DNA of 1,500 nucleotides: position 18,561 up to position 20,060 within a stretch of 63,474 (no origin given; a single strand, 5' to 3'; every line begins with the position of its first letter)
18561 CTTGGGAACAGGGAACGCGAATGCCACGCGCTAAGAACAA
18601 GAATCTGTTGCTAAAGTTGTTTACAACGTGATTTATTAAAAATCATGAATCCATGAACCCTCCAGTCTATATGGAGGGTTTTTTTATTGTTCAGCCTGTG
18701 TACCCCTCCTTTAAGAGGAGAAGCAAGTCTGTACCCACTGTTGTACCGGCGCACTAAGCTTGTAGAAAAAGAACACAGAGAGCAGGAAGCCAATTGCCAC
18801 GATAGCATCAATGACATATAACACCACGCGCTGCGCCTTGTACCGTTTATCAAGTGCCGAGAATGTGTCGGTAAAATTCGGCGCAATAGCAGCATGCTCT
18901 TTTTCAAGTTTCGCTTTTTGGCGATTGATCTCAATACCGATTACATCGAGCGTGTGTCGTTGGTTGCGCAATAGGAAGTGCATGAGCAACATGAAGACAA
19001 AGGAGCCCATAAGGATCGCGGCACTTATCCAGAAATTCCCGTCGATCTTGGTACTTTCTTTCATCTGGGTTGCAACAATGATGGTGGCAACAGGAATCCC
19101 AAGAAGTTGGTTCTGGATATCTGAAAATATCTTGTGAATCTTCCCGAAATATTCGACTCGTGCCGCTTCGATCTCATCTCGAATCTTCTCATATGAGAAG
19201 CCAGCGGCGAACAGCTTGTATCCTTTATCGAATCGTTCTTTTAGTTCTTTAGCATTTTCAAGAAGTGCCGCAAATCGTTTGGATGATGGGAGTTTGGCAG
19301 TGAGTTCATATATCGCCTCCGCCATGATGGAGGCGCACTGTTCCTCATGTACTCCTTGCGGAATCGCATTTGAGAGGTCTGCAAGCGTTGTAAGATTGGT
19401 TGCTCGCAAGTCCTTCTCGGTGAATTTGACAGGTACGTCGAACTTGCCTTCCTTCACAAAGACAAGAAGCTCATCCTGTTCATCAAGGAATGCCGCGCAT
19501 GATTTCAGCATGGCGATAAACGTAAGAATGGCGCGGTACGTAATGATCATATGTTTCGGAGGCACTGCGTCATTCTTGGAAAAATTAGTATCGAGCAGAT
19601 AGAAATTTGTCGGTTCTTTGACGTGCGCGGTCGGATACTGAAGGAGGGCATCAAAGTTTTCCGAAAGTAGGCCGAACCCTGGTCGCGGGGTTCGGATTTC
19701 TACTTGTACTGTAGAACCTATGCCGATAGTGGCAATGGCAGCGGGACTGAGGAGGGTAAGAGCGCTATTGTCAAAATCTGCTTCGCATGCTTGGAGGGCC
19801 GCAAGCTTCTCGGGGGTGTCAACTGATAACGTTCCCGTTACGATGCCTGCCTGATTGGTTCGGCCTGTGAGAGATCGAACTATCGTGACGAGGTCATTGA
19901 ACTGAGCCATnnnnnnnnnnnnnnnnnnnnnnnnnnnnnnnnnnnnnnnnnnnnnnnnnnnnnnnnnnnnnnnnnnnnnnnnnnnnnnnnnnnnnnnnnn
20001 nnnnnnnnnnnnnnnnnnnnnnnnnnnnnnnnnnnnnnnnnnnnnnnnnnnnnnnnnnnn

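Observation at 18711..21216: HTH / YejK(NdpA)-like / 3-TM protein cassette built like the neighbouring RM cassette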

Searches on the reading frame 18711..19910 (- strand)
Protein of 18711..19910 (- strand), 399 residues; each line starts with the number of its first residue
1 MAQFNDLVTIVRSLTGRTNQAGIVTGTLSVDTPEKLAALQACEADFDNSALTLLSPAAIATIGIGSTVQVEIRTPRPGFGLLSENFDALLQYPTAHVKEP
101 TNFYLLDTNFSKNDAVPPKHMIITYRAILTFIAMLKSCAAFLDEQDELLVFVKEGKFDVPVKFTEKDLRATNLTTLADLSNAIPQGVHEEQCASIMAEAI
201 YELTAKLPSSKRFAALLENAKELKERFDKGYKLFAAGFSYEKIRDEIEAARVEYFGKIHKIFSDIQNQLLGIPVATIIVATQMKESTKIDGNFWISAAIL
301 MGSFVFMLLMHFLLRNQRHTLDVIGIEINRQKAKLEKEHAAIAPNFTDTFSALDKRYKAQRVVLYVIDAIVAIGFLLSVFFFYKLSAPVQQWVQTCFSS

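Call 3: search_protein_families(library=pfam, proteins=[window:18711-19910:-], max_evalue=1)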
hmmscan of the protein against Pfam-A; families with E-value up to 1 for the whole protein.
window:18711-19910:- (399 aa): 0 families

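Call 4: search_protein_families(library=padloc, proteins=[window:18711-19910:-], max_evalue=1)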
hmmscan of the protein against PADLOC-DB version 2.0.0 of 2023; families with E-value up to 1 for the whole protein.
window:18711-19910:- (399 aa): 0 families

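Call 5: search_protein_families(library=ncbifam, proteins=[window:18711-19910:-], max_evalue=1)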
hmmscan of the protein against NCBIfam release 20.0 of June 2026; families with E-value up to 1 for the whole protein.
window:18711-19910:- (399 aa): 2 families
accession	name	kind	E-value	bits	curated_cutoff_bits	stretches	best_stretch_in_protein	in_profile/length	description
NF053869.1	DS1_2_antiphage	equivalog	4.1e-27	95.3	315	1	84-380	35-336/337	anti-phage protein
TIGR02893.2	spore_yabQ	equivalog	0.19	12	32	1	347-382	22-57/88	spore cortex biosynthesis protein YabQ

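Call 20: find_homologous_proteins(query=window:18711-19910:-, max_evalue=0.001)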
Query window:18711-19910:- (399 aa): 308 proteins with E <= 0.001 among 8000 candidates; the best 120 are listed.
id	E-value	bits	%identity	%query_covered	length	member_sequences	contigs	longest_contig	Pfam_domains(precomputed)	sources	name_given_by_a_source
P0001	8.8e-256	866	99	100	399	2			-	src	-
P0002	2.1e-220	749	84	100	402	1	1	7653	-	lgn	-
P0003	1.3e-215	734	81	100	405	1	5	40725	-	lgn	-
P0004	1.1e-209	714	80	98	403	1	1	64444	-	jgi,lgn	jgi:hypothetical protein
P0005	6.2e-193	659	75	99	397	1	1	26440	-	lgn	-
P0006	1.3e-186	638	71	99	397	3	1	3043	-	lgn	-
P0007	3.1e-185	634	71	98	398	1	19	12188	-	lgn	-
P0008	1.2e-184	632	70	100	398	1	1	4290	-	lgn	-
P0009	1.6e-184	631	70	99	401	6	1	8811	-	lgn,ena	-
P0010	7.4e-184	629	70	99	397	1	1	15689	-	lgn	-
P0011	1.7e-182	625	69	99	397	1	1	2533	-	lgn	-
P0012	3.0e-182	624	70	99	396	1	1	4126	-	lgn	-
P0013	3.3e-182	624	69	100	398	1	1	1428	-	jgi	jgi:hypothetical protein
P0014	2.2e-180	618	71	98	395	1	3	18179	-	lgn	-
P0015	1.3e-179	615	67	99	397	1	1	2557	-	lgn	-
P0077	3.0e-112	394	49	98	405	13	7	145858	-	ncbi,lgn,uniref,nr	ncbi:hypothetical protein [Hydrogenophaga sp.]|uniref:hypothetical protein n=1 Tax=Hydrogenophaga sp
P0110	5.2e-108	380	46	99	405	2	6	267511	-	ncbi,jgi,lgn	jgi:hypothetical protein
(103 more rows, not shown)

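Call 22: find_related_loci(query=A1, collection=genome_contigs, flank=6000)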
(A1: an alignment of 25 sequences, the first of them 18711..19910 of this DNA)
Query A1 (399 aa) in genome_contigs; peptide patterns used: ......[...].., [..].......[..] (x = any residue, [..] = any of these).
34 stretches matched a pattern; 22 encode a relative of the query (tblastn E <= 1e-3); 22 distinct loci.
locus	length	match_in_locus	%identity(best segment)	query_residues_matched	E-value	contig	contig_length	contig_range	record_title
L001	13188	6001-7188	61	1-397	3e-159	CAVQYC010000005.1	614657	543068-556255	MAG: uncultured delta proteobacterium isolate MFD01828.bin.1.64 genome assembly, contig: contig_26236, whole genome shot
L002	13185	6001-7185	61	1-396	1e-157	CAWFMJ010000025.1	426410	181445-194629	MAG: uncultured delta proteobacterium isolate MFD02138.bin.2.69 genome assembly, contig: contig_1878, whole genome shotg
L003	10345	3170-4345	50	1-393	3e-132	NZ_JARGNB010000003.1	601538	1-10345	Aquabacterium humicola strain RJY3 contig3, whole genome shotgun sequence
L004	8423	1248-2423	48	2-395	3e-120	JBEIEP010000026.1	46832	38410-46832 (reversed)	MAG: Burkholderiaceae bacterium isolate Sample-101-S75-bin-84 Sample_101_S75-bin_84-k141_1398425, whole genome shotgun s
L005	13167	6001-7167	49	2-392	1e-119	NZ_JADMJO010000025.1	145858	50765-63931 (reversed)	MAG: Hydrogenophaga sp. isolate MAG_35 NODE_78_length_145858_cov_60.279555, whole genome shotgun sequence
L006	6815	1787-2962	49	4-393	1e-118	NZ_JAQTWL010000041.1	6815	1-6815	MAG: Rhodoferax sp. isolate STC_11 NODE_29821_length_6815_cov_12.109001_Sandtown_C, whole genome shotgun sequence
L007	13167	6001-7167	48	2-392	3e-116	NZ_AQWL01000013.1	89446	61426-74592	Thiobacillus denitrificans DSM 12475 B059DRAFT_scaffold_12.13_C, whole genome shotgun sequence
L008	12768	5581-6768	46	2-399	1e-115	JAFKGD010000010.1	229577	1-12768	MAG: Burkholderiales bacterium isolate SCN18_30_10_14_R3_P_68_190 SCN18_30_10_14_R3_P_scaffold_73, whole genome shotgun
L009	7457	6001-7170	46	2-391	8e-111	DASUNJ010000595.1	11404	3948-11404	MAG TPA_asm: Thermoanaerobaculia bacterium isolate SMAG_U1597 k141_700885, whole genome shotgun sequence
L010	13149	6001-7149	45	2-386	3e-110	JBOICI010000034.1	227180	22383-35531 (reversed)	MAG: Moraxellaceae bacterium isolate H1-B2_concoct.bin.42 k127_22655, whole genome shotgun sequence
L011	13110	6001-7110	44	22-394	4e-99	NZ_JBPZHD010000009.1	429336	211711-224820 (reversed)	Ideonella sp. YS5 contig9, whole genome shotgun sequence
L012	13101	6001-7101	43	17-386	2e-97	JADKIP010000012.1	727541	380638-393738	MAG: Candidatus Dechloromonas phosphorivorans isolate Skiv_18-Q3-R9-52_MAXAC.078_sub tig00287238-10-7280100, whole genom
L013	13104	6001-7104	42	17-386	2e-96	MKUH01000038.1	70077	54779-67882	MAG: Candidatus Accumulibacter sp. 66-26 scnpilot_expt_750_p_scaffold_614, whole genome shotgun sequence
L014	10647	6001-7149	42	4-386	2e-95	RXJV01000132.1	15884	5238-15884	MAG: Burkholderiales bacterium isolate AWTP1-24 sample_67_scaffold_656, whole genome shotgun sequence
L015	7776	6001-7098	41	26-393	1e-93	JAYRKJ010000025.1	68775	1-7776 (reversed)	MAG: Burkholderiaceae bacterium isolate XM2_XAASGE1bin.12 NODE_413_length_68775_cov_4.524356, whole genome shotgun seque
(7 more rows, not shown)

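Call 24: find_encoding_contigs(protein=window:18711-19910:-, flank=10000, max_places=4)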
Protein window:18711-19910:- (399 aa): 15 contigs read that carry it; 4 places shown.
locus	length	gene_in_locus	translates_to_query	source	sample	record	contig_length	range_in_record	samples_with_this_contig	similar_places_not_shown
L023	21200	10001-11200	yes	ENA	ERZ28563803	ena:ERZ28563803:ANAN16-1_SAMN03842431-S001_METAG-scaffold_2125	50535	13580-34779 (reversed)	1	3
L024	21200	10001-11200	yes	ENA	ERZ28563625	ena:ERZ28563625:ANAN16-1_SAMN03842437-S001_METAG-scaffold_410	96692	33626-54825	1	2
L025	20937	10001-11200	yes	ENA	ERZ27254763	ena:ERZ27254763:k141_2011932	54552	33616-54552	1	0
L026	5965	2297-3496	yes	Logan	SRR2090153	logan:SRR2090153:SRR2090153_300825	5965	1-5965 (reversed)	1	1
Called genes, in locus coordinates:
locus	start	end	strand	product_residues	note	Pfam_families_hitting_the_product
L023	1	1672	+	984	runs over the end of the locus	-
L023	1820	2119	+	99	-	PF12587:DUF3761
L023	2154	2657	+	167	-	-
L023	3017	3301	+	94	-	-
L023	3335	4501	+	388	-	PF00145:DNA_methylase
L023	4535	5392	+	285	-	-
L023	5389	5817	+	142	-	PF03852:Vsr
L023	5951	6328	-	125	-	-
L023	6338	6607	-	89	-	PF01381:HTH_3 (weak)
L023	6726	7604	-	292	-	PF01381:HTH_3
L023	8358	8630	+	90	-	-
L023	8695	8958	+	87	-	-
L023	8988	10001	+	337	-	PF04245:NA37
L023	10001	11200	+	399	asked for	-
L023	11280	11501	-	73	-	PF01381:HTH_3 (weak)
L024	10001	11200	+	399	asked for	-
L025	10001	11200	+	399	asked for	-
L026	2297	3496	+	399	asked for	-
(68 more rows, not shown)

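Call 25: find_encoding_contigs(protein=P0004, flank=10000, max_places=3)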
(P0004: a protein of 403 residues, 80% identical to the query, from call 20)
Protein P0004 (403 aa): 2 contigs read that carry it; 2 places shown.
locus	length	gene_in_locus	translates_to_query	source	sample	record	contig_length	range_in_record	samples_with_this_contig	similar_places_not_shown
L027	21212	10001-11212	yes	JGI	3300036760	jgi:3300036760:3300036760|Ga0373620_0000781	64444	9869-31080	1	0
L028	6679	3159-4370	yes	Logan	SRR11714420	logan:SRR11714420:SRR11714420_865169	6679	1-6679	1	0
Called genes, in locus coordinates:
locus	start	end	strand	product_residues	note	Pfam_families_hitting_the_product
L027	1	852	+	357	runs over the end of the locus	PF03739:LptF_LptG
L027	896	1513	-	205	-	PF13489:Methyltransf_23, PF07021:MetW, PF13847:Methyltransf_31, PF08241:Methyltransf_11, PF08242:Methyltransf_12, PF13649:Methyltransf_25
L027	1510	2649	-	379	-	PF00561:Abhydrolase_1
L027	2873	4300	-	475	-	PF00909:Ammonium_transp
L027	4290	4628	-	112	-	PF00543:P-II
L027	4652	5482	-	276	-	PF09694:Gcw_chp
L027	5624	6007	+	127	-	PF04380:BMFP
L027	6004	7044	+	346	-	PF13541:ChlI, PF00158:Sigma54_activat (faint), PF01078:Mg_chelatase, PF07728:AAA_5, PF00493:MCM (weak)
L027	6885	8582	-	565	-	PF00239:Resolvase, PF07508:Recombinase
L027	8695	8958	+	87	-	-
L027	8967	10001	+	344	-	PF04245:NA37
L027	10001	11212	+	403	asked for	-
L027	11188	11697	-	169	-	-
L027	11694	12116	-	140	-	-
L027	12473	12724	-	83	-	-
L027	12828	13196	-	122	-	-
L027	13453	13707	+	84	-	-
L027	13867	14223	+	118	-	PF04355:BamE (weak)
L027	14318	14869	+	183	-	-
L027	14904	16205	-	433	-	-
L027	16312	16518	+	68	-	-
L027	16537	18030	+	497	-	PF00239:Resolvase, PF07508:Recombinase, PF13408:Zn_ribbon_recom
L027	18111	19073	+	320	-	PF00072:Response_reg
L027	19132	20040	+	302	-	PF04055:Radical_SAM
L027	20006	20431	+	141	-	PF00334:NDK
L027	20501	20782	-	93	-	-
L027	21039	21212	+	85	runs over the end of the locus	-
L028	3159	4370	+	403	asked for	-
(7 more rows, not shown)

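Call 32: search_solved_structures(query=A1, max_evalue=1)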
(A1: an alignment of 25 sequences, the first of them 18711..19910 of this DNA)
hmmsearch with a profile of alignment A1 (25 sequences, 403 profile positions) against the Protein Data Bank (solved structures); distinct sequences matched with E-value up to 1: 1.
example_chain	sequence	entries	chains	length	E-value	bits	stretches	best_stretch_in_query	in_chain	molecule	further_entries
9fia_Bk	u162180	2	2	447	0.071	15.3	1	189-259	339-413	Mitochondrial ribosomal protein, mS26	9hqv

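Call 47: find_encoding_contigs(protein=P0110, flank=10000, max_places=3)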
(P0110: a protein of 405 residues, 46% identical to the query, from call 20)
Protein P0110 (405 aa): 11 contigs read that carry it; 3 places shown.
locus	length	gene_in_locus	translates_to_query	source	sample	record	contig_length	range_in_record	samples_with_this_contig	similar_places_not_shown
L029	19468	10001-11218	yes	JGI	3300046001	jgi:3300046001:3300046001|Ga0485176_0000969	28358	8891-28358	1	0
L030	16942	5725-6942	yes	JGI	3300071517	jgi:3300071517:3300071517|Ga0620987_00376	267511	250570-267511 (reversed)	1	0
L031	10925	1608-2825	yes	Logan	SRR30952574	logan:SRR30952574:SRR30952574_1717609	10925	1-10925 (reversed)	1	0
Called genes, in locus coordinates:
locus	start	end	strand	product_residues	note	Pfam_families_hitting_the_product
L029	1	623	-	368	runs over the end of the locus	PF00155:Aminotran_1_2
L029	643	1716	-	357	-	PF01817:CM_2, PF00800:PDT, PF01842:ACT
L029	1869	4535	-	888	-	PF00521:DNA_topoisoIV, PF03989:DNA_gyraseA_C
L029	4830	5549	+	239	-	PF00691:OmpA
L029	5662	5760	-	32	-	-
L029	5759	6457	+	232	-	PF00691:OmpA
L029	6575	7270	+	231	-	PF02353:CMAS, PF06325:PrmA, PF13489:Methyltransf_23, PF01209:Ubie_methyltran, PF08241:Methyltransf_11, PF08242:Methyltransf_12, PF13649:Methyltransf_25, PF13847:Methyltransf_31, +1 more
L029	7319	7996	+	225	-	PF00702:Hydrolase, PF12710:HAD, PF13419:HAD_2, PF13242:Hydrolase_like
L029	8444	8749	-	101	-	-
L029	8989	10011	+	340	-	PF04245:NA37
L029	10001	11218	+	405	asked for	-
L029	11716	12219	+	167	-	-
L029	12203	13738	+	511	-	PF13384:HTH_23 (faint), PF00665:rve (faint), PF22483:Mu-transpos_C_2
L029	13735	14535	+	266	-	PF01695:IstB_IS21, PF00308:Bac_DnaA (weak), PF13401:AAA_22 (faint), PF00004:AAA (weak)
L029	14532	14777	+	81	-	-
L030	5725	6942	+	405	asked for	-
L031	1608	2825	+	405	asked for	-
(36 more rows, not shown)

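Call 48: predict_structure(alignment_id=A1)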
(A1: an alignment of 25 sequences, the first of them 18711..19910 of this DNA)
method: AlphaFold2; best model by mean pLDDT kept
length: 399 residues; sequences in the alignment: 25
mean_pLDDT: 83.7   pTM: 0.58
mean pLDDT of the five models: 83.7, 80.7, 79.9, 79.6, 79.3
residues with pLDDT >= 90: 113; 70-90: 250; 50-70: 36; < 50: 0
segments of 3 or more residues with pLDDT < 50: none
pLDDT, mean of each block of 10 residues (from residue 1): 92 91 91 93 92 89 91 89 90 89 91 86 92 89 86 80 90 90 82 87 88 91 88 67 68 75 73 68 77 83 85 83 80 74 66 78 83 83 81 75
secondary structure, 60 per line:
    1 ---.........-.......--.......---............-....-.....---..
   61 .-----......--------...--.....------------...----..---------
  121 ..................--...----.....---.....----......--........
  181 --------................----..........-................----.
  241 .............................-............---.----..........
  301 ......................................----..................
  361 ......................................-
elements in order: H4-12 E14-20 E23-29 H33-44 H46-49 E51-55 E67-72 E81-83 H86-90 E103-105 H121-138 E141-143 E148-152 E156-160 H165-170 H173-180 H189-204 H209-218 H220-235 H240-269 H271-282 H291-338 H343-385 H387-398

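Call 50: find_encoding_contigs(protein=P0077, flank=10000, max_places=3)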
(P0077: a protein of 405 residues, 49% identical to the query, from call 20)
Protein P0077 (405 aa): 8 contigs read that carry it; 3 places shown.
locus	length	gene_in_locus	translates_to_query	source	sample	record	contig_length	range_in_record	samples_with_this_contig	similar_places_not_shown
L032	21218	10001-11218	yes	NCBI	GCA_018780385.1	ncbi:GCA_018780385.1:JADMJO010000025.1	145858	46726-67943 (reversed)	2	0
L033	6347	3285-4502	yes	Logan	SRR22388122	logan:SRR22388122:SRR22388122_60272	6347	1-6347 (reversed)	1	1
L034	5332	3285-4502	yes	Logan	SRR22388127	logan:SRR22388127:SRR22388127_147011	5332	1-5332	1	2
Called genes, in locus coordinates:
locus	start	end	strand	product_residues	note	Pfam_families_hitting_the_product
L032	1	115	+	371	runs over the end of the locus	PF13271:DUF4062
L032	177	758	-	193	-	PF08808:RES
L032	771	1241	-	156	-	-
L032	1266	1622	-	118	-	-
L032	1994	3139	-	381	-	PF13173:AAA_14 (faint), PF13401:AAA_22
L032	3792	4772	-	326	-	PF06527:TniQ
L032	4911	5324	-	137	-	-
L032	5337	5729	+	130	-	PF12844:HTH_19 (weak), PF13560:HTH_31, PF01381:HTH_3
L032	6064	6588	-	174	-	-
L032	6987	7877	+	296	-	-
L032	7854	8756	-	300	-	PF08843:AbiEii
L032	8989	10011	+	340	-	PF04245:NA37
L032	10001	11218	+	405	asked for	-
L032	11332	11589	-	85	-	PF10038:DUF2274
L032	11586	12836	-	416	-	PF03743:TrbI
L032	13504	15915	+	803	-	PF12482:DUF3701, PF00589:Phage_integrase (faint)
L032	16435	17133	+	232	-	PF10609:ParA (faint), PF13614:AAA_31, PF01656:CbiA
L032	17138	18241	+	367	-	-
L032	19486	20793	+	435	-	PF01051:Rep3_N, PF21205:Rep3_C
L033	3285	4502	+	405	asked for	-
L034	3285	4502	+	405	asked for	-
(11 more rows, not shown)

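Call 53: fold_search(model_id=the predicted structure, library=pdb)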
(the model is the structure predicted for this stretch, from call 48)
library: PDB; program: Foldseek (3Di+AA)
matches with E <= 10: 79; with E <= 0.001: 0
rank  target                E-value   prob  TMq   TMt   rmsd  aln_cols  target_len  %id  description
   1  7dts_b                2.2e-01  0.09  0.09  0.06  18.9       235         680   13  Crystal structure of RNase L in complex with AC40357 (released 2021-11-24)
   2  8fbi                  3.6e-01  0.33  0.16  0.22  27.2       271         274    8  Improving the secretion of designed protein assemblies through negative design of cryptic transmembrane domains (released 2023-03-22)
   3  9lbf_A                5.0e-01  0.06  0.10  0.11  16.7       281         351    8  The crystal structure of the truncated PAK2 containing D368N mutant (released 2025-08-13)
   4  1kwm_A                9.6e-01  0.99  0.12  0.12   1.6        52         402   13  Human procarboxypeptidase B: Three-dimensional structure and implications for thrombin-activatable fibrinolysis inhibi (released 2002-06-05)
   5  3glj                  1.1e+00  0.98  0.12  0.12   1.8        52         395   15  A polymorph of carboxypeptidase B zymogen structure (released 2009-10-20)
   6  1nsa                  1.6e+00  0.95  0.12  0.12   1.8        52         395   15  THREE-DIMENSIONAL STRUCTURE OF PORCINE PROCARBOXYPEPTIDASE B: A STRUCTURAL BASIS OF ITS INACTIVITY (released 1997-12-24)
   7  1gwq_A                1.7e+00  0.07  0.10  0.15  21.3       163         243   12  HUMAN OESTROGEN RECEPTOR ALPHA LIGAND-BINDING DOMAIN IN COMPLEX WITH RALOXIFENE CORE AND TIF2 NRBOX2 PEPTIDE (released 2002-08-29)
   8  2zm3_A                1.7e+00  0.04  0.11  0.13  17.4       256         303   12  Complex Structure of Insulin-like Growth Factor Receptor and Isoquinolinedione Inhibitor (released 2008-06-10)
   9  5hvg_C                1.8e+00  0.91  0.12  0.12   2.3        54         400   18  Crystal Structure of Thrombin-activatable Fibrinolysis Inhibitor in Complex with an Inhibitory Nanobody (VHH-a204) (released 2016-06-22)
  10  9f32                  1.8e+00  0.03  0.10  0.15  17.9       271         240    8  Crystal structure of ULK1 with a covalent compound GCL 99 (released 2025-01-08)
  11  6mrs                  2.2e+00  0.28  0.12  0.43   4.7        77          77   12  De novo designed protein Peak6 (released 2019-06-12)
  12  3uum_A                2.2e+00  0.20  0.15  0.34   9.4       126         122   13  Crystal Structure of N-terminal first spectrin repeat of utrophin (released 2012-09-19)
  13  3d68_A                2.3e+00  0.77  0.12  0.11   3.2        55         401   18  Crystal structure of a T325I/T329I/H333Y/H335Q mutant of Thrombin-Activatable Fibrinolysis Inhibitor (TAFI-IIYQ) (released 2008-07-01)
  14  9gmb_D                2.5e+00  0.06  0.13  0.16  20.1       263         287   12  MukEF in complex with the phage protein gp5.9 (released 2025-03-26)
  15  2wjl                  2.5e+00  0.04  0.10  0.15  19.6       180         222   14  Bacteriorhodopsin mutant E194D (released 2010-08-25)
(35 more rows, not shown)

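Call 54: search_protein_families(library=padloc, alignment_id=A2, max_evalue=0.00001)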
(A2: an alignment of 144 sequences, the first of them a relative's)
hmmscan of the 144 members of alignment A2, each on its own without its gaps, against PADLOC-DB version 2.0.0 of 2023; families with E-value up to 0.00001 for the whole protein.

A. member 1, L001:123-1121:- (332 aa): 0 families

B. families by the number of members that match (of 144 scanned): 315 families (the first 25 are shown)
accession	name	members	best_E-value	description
PDLC04134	mad2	3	2.5e-52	mads_2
PDLC02926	HTH_VI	3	2.9e-09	-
PDLC03032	MTase_I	2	1.9e-90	Type I methyltransferase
PDLC03038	MTase_I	2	6.8e-68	Type I methyltransferase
PDLC04135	mad3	2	8.9e-30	mads_3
PDLC04566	PDC-M30A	2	7.4e-24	-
PDLC04568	PDC-M30A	2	5.7e-13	-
PDLC04567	PDC-M30A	2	1.1e-11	-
PDLC04133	mad1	2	1.8e-10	mads_1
PDLC02897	DpdJ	1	0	DpdJ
PDLC03647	REase_III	1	9.8e-267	Type III restriction enzyme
PDLC03022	MTase_I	1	4.6e-165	Type I methyltransferase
PDLC00388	SduA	1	1.3e-138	DUF4263 domain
PDLC03027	MTase_I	1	2.2e-116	Type I methyltransferase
PDLC03087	Specificity_I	1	3.5e-114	Type I specificity subunit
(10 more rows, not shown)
